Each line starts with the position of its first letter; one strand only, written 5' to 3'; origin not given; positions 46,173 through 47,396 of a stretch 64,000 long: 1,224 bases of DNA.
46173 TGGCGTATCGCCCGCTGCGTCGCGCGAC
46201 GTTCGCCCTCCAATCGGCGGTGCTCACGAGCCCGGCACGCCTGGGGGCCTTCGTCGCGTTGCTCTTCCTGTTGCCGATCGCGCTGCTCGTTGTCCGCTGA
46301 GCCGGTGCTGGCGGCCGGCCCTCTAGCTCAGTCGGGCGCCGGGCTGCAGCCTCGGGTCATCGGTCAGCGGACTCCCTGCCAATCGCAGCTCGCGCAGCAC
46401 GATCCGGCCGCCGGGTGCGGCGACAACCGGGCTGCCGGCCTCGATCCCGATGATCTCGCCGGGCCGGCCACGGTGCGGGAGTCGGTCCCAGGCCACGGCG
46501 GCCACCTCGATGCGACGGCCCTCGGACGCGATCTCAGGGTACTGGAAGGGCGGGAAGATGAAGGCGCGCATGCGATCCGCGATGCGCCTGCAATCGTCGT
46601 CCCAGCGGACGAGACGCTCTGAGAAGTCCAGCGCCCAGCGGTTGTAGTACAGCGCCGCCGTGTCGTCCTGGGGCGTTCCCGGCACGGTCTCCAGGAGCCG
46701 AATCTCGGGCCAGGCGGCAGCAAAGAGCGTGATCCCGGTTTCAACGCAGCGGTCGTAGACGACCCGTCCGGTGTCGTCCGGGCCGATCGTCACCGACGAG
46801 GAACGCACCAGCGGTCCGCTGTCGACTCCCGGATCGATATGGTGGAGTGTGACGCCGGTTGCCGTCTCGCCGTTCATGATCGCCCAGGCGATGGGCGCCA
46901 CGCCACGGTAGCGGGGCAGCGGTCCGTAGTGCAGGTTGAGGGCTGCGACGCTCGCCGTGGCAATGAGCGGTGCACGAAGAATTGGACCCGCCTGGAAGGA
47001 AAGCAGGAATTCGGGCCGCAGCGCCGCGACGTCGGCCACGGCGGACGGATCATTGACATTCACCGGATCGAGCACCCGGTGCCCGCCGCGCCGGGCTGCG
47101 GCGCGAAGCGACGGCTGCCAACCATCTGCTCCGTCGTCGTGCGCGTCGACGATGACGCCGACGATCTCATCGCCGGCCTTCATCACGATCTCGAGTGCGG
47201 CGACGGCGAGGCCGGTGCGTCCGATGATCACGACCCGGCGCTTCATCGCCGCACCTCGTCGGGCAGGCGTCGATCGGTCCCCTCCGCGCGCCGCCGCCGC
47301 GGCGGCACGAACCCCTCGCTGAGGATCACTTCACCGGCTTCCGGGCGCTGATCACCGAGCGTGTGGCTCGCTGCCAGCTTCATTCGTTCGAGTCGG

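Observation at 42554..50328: Module for an N-formylated amino (uronic/pentose) sugar: ugd, SDR, formyltransferase, DegT aminotransferase, GT4 and VanZ-like protein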

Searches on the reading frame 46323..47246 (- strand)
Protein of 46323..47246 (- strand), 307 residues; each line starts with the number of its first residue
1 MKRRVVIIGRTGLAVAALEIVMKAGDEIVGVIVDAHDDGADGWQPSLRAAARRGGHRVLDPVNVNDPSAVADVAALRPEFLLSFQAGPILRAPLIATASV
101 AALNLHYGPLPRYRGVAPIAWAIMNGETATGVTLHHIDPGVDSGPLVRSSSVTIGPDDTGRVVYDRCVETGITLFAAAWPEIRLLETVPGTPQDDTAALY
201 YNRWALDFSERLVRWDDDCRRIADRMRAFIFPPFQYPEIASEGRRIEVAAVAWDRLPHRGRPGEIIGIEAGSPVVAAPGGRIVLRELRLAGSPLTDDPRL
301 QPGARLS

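Call 5: search_protein_families(library=pfam, proteins=[window:46323-47246:-], max_evalue=0.01)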
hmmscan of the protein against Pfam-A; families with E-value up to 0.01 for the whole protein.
window:46323-47246:- (307 aa): 2 families
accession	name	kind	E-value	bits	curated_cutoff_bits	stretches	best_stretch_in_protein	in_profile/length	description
PF00551.24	Formyl_trans_N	-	4.8e-20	72.5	26.1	1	46-172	48-174/181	Formyl transferase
PF02911.23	Formyl_trans_C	-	5.5e-07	30.1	21.1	1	210-292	6-87/100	Formyl transferase, C-terminal domain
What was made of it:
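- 46323..47246 (-): Two-domain formyltransferase (FT, 307 aa). Predicted N10-formyl-THF-dependent sugar N-formyltransferase of a Gfo/DegT-associated clade. Pfam Formyl_trans_N and Formyl_trans_C (call 5).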

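Call 6: search_solved_structures(query=window:46323-47246:-, max_evalue=0.01, show_alignments=3)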
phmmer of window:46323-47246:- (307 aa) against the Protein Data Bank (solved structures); distinct sequences matched with E-value up to 0.01: 70 (the best 60 are shown).
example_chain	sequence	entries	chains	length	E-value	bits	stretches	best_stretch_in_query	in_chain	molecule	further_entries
8gjh_A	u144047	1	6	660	1.9e-26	96.1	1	6-233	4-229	Bifunctional polymyxin resistance protein ArnA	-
5j63_A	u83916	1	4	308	5.4e-25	91.4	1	6-268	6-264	Bifunctional polymyxin resistance protein ArnA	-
2bln_A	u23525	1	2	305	5.9e-25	91.2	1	7-268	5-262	PROTEIN YFBG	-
1yrw_A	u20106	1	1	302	6.5e-25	91.1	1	7-240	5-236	protein ArnA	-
6pih_A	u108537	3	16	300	6.6e-25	91.1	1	7-240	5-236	Bifunctional polymyxin resistance protein ArnA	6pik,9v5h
1z7e_A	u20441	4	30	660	7.6e-25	90.9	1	8-239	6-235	protein ArnA | Bifunctional polymyxin resistance protein ArnA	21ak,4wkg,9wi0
3q0i_A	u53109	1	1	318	7.4e-23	84.4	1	4-292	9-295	Methionyl-tRNA formyltransferase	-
5uij_A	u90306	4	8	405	3e-21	79.1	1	4-240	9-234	Formyltransferase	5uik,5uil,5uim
5uin_A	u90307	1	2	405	3e-21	79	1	4-240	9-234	Formyltransferase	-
5uai_A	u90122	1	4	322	3.3e-21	78.9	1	4-294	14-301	Methionyl-tRNA formyltransferase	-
1fmt_A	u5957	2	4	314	7.8e-21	77.7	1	4-292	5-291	METHIONYL-TRNA FMET FORMYLTRANSFERASE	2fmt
3tqq_A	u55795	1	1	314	2.2e-20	76.2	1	3-292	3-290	Methionyl-tRNA formyltransferase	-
7n7a_A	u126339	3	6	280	2.7e-19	72.6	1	5-240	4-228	Formyl_trans_N domain-containing protein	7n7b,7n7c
3r8x_A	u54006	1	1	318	2.2e-18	69.7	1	4-292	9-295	Methionyl-tRNA formyltransferase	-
4lxq_A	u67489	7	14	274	3.9e-18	68.8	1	4-240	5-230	WlaRD, a sugar 3N-formyl transferase | WlaRD a sugar 3N formyltransferase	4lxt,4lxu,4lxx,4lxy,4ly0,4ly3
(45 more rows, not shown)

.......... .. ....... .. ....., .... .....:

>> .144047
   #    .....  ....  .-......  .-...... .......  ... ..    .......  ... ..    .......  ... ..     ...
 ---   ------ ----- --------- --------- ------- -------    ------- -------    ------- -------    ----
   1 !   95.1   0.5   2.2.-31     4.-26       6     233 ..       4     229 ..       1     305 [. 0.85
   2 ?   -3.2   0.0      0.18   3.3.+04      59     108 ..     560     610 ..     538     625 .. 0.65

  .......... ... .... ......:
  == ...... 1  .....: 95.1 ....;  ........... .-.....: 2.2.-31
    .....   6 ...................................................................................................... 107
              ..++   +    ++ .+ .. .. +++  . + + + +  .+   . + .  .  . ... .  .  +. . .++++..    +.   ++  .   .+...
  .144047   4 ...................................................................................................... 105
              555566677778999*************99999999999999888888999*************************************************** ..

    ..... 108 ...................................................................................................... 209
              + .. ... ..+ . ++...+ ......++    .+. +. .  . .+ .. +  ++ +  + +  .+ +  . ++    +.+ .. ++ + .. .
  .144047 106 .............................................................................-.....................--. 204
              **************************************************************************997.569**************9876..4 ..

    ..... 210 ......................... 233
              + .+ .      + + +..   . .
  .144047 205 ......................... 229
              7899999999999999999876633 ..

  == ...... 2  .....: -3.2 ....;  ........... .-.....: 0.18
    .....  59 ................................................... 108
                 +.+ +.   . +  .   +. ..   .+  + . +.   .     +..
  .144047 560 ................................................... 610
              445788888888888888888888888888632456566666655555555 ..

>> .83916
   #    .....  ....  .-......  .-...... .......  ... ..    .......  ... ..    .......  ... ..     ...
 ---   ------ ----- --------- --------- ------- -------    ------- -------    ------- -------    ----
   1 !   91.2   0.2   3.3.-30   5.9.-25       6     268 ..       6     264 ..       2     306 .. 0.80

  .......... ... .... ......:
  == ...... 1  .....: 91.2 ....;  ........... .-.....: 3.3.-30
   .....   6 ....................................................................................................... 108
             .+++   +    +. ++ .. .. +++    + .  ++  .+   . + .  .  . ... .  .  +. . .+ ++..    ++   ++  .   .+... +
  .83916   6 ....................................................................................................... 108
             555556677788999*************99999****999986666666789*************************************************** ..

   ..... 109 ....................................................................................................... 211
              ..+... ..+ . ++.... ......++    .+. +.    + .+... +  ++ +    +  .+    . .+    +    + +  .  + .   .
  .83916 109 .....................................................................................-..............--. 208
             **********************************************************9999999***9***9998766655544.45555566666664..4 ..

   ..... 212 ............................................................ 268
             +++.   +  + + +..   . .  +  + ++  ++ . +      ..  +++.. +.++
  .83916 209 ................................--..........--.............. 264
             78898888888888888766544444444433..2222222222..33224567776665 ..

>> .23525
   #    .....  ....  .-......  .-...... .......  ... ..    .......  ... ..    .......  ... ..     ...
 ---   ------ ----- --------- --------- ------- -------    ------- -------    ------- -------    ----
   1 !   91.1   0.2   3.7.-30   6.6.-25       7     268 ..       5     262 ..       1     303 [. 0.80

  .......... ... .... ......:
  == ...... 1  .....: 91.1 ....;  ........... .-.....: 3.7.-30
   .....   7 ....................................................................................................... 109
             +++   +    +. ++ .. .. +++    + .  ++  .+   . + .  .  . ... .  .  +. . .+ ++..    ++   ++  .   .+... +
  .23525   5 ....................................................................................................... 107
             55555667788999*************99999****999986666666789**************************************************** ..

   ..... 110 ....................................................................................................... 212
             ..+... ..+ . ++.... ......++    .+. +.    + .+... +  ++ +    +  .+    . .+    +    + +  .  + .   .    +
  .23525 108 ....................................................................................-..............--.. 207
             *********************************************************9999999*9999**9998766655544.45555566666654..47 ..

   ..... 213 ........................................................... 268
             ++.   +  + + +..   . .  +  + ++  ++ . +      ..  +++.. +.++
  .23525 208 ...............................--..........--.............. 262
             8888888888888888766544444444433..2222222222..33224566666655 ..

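Call 7: search_protein_families(library=ncbifam, proteins=[window:46323-47246:-], max_evalue=0.001)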
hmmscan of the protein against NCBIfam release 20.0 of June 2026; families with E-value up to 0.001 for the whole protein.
window:46323-47246:- (307 aa): 6 families
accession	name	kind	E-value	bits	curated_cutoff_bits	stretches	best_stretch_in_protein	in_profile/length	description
NF005414.0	PRK06988.1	equivalog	8e-39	133.4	316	1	1-249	1-245/311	formyltransferase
NF005998.1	PRK08125.1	equivalog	4.8e-37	127.7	777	1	5-267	3-261/649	bifunctional UDP-4-amino-4-deoxy-L-arabinose formyltransferase/UDP-glucuronic acid oxidase ArnA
TIGR00460.1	fmt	equivalog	3.7e-29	101.9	201.5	1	4-291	2-291/315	methionyl-tRNA formyltransferase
TIGR00639.1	PurN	equivalog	3.4e-11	43.1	150.1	1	89-176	91-178/192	phosphoribosylglycinamide formyltransferase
NF005755.0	PRK07579.1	equivalog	1.1e-09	38.5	238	1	82-236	70-220/245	dTDP-4-amino-4,6-dideoxyglucose formyltransferase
NF004684.0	PRK06027.1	subfamily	0.00014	21.7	223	1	89-153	177-241/286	formyltetrahydrofolate deformylase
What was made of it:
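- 46323..47246 (-): Scores are below the fmt and ArnA model cut-offs (call 7).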

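Call 14: find_homologous_proteins(query=window:46323-47246:-, max_evalue=1e-10)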
Query window:46323-47246:- (307 aa): 560 proteins with E <= 1e-10 among 8000 candidates; the best 120 are listed.
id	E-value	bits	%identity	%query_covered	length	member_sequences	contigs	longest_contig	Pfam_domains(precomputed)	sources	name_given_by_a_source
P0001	2.5e-200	682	100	100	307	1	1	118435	PF00551.25,PF02911.24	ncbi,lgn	ncbi:MAG: formyltransferase family protein [Chloroflexota bacterium]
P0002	4.9e-178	609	90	100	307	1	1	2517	PF00551.25,PF02911.24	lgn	-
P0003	5.6e-162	556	82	100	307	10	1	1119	PF00551.25,PF02911.24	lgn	-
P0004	4.2e-153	527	78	100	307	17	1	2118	PF00551.25,PF02911.24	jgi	jgi:methionyl-tRNA formyltransferase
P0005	1.3e-144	499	73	100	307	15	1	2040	PF00551.25,PF02911.24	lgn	-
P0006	4.1e-143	494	73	100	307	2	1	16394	PF00551.25,PF02911.24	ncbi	-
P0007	4.2e-142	491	73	100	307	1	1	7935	PF00551.25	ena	-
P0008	1.1e-141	490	71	100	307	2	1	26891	PF00551.25,PF02911.24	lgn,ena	-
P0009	5.8e-138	477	72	99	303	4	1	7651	PF00551.25,PF02911.24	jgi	jgi:methionyl-tRNA formyltransferase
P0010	9.3e-123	427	64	99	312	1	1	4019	PF00551.25,PF02911.24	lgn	-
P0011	4.5e-119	415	64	96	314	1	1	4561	PF00551.25,PF02911.24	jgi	jgi:methionyl-tRNA formyltransferase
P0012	4.4e-118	412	63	99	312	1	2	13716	PF00551.25,PF02911.24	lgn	-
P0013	6.8e-118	411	60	100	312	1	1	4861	PF00551.25,PF02911.24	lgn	-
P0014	2.3e-117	410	62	96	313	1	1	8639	PF00551.25,PF02911.24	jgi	jgi:methionyl-tRNA formyltransferase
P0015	1.3e-116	407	63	99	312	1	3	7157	PF00551.25,PF02911.24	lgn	-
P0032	5.8e-109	382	58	100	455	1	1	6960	PF00551.25,PF02911.24,PF04892.18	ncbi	-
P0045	2.2e-105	370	58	100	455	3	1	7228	PF00551.25,PF02911.24,PF04892.18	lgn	-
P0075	1.4e-98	348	56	93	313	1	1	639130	PF00551.25,PF02911.24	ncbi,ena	-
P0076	2.4e-98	347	54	99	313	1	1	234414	PF00551.25,PF02911.24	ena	-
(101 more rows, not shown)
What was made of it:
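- JGI pipelines name many homologues 'methionyl-tRNA formyltransferase' (call 14).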

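Call 16: find_encoding_contigs(protein=P0075, flank=10000, max_places=2)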
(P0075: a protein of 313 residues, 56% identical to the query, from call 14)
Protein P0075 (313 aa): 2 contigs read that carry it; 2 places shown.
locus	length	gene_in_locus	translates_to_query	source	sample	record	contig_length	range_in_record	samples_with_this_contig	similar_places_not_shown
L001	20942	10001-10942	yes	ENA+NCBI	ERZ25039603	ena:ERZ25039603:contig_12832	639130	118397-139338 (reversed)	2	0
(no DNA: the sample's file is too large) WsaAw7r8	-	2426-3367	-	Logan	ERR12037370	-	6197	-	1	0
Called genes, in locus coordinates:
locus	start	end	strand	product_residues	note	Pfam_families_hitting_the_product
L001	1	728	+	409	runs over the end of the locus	PF00698:Acyl_transf_1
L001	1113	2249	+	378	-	PF00109:ketoacyl-synt, PF02801:Ketoacyl-synt_C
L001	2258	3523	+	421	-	PF00109:ketoacyl-synt, PF00108:Thiolase_N (faint), PF02801:Ketoacyl-synt_C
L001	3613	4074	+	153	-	-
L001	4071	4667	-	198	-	PF14803:Zn_ribbon_Nudix, PF00293:NUDIX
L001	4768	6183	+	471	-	PF01406:tRNA-synt_1e, PF09334:tRNA-synt_1g (faint), PF23493:CysS_C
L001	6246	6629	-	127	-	PF01476:LysM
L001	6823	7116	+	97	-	-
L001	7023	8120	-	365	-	PF01041:DegT_DnrJ_EryC1, PF01212:Beta_elim_lyase, PF01053:Cys_Met_Meta_PP (weak)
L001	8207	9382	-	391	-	PF13439:Glyco_transf_4, PF13579:Glyco_trans_4_4, PF00534:Glycos_transf_1, PF13692:Glyco_trans_1_4, PF13524:Glyco_trans_1_2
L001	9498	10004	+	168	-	PF04892:VanZ-LLP1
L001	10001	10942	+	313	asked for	PF00551:Formyl_trans_N, PF02911:Formyl_trans_C (weak)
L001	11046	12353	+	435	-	PF03446:NAD_binding_2 (faint), PF03721:UDPG_MGDP_dh_N, PF00984:UDPG_MGDP_dh, PF03720:UDPG_MGDP_dh_C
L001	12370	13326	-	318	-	PF01073:3Beta_HSD, PF01370:Epimerase, PF02719:Polysacc_synt_2 (faint), PF04321:RmlD_sub_bind, PF07993:NAD_binding_4, PF13460:NAD_binding_10 (weak), PF16363:GDP_Man_Dehyd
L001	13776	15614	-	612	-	PF00395:SLH (weak)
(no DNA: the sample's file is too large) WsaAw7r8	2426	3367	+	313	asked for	PF00551:Formyl_trans_N, PF02911:Formyl_trans_C (weak)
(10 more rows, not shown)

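Call 17: find_encoding_contigs(protein=P0076, flank=10000, max_places=2)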
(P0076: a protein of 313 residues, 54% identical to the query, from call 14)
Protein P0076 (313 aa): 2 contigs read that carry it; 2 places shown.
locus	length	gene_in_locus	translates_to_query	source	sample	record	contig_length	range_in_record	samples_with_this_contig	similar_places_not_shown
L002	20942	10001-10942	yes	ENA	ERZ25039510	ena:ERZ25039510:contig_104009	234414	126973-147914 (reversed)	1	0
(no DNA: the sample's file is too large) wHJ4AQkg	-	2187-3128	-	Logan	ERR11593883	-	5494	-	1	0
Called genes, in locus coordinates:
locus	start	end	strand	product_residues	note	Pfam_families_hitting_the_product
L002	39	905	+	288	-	PF00698:Acyl_transf_1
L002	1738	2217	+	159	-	PF00109:ketoacyl-synt (faint), PF02801:Ketoacyl-synt_C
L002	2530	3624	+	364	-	PF00109:ketoacyl-synt, PF02801:Ketoacyl-synt_C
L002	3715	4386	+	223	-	-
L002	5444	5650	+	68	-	PF01406:tRNA-synt_1e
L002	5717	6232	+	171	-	PF23493:CysS_C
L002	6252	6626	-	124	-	PF01476:LysM (weak)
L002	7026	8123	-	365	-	PF00155:Aminotran_1_2 (weak), PF00266:Aminotran_5, PF01041:DegT_DnrJ_EryC1, PF01212:Beta_elim_lyase (weak), PF01053:Cys_Met_Meta_PP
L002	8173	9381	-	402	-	PF13439:Glyco_transf_4, PF13579:Glyco_trans_4_4, PF00534:Glycos_transf_1, PF13692:Glyco_trans_1_4, PF13524:Glyco_trans_1_2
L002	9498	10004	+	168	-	PF04892:VanZ-LLP1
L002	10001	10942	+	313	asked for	PF00551:Formyl_trans_N, PF02911:Formyl_trans_C (weak)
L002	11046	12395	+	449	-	PF03446:NAD_binding_2 (faint), PF03721:UDPG_MGDP_dh_N, PF00984:UDPG_MGDP_dh, PF03720:UDPG_MGDP_dh_C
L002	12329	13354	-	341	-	PF01073:3Beta_HSD, PF01370:Epimerase, PF02719:Polysacc_synt_2 (faint), PF04321:RmlD_sub_bind, PF07993:NAD_binding_4, PF16363:GDP_Man_Dehyd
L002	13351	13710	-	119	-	-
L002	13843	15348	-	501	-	PF00395:SLH (faint)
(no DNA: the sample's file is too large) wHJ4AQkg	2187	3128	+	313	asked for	PF00551:Formyl_trans_N, PF02911:Formyl_trans_C (weak)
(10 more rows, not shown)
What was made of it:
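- Checked: These match the 365-aa DegT and roughly 391-404-aa GT4 of relatives (calls 16-17).
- The FT, Ugd and SDR genes are clustered (calls 16-17).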
